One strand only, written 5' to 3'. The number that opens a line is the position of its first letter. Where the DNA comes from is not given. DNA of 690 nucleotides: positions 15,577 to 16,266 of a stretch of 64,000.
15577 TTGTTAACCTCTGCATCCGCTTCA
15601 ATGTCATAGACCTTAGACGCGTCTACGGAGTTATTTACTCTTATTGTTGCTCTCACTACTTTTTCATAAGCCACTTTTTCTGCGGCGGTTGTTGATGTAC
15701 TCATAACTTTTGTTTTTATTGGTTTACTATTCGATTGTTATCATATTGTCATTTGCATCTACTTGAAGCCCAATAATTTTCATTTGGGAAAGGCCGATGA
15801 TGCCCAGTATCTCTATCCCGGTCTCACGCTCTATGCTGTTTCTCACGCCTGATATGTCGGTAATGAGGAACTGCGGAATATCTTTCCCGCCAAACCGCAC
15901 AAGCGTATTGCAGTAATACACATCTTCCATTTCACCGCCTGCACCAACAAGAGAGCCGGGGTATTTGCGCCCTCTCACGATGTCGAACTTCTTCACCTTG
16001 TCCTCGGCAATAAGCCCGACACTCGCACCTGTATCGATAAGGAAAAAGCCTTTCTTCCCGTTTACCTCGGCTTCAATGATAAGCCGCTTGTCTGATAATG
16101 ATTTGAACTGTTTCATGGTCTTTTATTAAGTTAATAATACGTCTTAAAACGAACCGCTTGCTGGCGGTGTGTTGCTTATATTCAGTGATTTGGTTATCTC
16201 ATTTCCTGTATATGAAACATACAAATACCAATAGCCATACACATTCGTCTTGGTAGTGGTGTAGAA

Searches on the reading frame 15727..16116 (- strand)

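Call 35: search_protein_families(library=pfam, proteins=[window:15727-16116:-], max_evalue=0.01)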
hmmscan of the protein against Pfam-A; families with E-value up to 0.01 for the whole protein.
window:15727-16116:- (129 aa): 2 families
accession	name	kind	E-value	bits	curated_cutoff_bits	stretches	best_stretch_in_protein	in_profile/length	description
PF13650.11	Asp_protease_2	-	4.6e-09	37.3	24.3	1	14-109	1-88/90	Aspartyl protease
PF13975.11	gag-asp_proteas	-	1.3e-06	29.4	28.2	1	14-68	1-56/92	gag-polyprotein putative aspartyl protease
